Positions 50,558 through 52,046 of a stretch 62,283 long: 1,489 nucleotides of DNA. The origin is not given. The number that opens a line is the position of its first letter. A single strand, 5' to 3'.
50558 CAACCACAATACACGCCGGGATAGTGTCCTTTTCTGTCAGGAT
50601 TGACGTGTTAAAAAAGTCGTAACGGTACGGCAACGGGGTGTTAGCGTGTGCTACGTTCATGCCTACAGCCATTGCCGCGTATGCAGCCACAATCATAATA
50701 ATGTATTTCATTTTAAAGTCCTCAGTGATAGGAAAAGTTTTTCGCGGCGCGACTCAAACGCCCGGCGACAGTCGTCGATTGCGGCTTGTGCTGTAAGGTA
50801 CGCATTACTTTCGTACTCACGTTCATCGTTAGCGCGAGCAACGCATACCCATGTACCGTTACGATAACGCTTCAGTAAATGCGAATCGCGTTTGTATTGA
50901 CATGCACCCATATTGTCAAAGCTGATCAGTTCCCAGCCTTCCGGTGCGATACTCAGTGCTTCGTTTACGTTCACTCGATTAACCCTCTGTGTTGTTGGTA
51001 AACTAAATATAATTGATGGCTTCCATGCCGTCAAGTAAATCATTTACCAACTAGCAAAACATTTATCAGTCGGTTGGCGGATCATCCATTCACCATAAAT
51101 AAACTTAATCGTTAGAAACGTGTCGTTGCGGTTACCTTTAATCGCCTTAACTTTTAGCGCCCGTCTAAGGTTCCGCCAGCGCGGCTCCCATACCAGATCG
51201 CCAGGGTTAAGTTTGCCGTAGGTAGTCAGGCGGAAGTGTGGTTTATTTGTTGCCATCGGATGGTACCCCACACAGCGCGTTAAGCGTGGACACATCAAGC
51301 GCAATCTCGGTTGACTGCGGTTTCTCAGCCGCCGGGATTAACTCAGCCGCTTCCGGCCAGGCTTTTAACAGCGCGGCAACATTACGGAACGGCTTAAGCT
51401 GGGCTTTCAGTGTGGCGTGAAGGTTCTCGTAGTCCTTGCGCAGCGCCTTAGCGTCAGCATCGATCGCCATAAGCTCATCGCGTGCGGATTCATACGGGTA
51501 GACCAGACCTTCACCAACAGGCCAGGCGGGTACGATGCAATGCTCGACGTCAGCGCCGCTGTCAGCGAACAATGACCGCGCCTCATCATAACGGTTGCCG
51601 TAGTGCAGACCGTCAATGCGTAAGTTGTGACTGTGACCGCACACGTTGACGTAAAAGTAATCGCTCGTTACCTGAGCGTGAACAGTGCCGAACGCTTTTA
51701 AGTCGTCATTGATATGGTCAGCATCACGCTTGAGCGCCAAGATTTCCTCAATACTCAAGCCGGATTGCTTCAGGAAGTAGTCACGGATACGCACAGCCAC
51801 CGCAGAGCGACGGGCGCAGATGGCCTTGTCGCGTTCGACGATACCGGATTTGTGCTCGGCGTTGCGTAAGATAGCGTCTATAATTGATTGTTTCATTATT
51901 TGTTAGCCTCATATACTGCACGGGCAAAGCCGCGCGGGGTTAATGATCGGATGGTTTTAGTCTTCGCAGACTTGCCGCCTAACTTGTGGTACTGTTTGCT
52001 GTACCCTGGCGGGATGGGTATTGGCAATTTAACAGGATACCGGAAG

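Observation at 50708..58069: Dispersed family of small early proteins sharing an xPxGW ... A(I/M)xWL domain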

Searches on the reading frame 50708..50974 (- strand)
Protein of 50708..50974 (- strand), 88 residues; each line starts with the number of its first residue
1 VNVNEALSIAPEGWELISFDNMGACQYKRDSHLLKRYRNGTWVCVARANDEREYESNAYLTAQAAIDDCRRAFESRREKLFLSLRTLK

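Call 77: search_protein_families(library=ncbifam, proteins=[window:50708-50974:-], max_evalue=1)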
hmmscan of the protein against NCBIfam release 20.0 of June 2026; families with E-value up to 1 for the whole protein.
window:50708-50974:- (88 aa): 0 families

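Call 78: search_protein_families(library=padloc, proteins=[window:50708-50974:-], max_evalue=1)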
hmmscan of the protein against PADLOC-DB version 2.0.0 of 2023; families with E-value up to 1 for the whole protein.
window:50708-50974:- (88 aa): 0 families

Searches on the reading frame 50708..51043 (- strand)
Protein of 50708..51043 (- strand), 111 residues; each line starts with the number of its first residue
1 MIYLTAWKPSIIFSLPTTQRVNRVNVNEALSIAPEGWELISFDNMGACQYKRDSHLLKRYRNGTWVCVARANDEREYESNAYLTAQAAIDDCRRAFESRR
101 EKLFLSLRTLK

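Call 4: search_protein_families(library=pfam, proteins=[window:50708-51043:-], max_evalue=1)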
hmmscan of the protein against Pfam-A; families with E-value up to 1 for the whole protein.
window:50708-51043:- (111 aa): 1 family
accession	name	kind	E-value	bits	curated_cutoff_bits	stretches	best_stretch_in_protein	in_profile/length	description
PF25185.1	Tad3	-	0.026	14.7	27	1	29-76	66-110/119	Type I Thoeris inhibitor Tad3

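Call 5: search_protein_families(library=phrogs, proteins=[window:50708-51043:-], max_evalue=0.01)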
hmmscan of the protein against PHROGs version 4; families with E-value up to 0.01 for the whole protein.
window:50708-51043:- (111 aa): 0 families

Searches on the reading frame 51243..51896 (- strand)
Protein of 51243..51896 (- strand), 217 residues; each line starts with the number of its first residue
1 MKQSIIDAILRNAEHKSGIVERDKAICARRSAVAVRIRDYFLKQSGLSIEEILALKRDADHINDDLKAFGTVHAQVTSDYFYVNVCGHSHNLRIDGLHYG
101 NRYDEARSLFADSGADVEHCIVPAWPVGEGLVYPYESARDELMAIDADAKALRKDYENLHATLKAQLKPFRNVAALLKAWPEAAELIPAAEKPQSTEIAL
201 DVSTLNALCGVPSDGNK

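Call 81: search_protein_families(library=pfam, proteins=[window:51243-51896:-], max_evalue=0.01)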
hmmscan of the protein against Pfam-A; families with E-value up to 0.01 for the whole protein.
window:51243-51896:- (217 aa): 1 family
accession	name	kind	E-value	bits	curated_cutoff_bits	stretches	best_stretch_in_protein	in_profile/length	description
PF18757.6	Nmad5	-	1.7e-24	87.5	27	1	3-212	5-206/206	Nucleotide modification associated domain 5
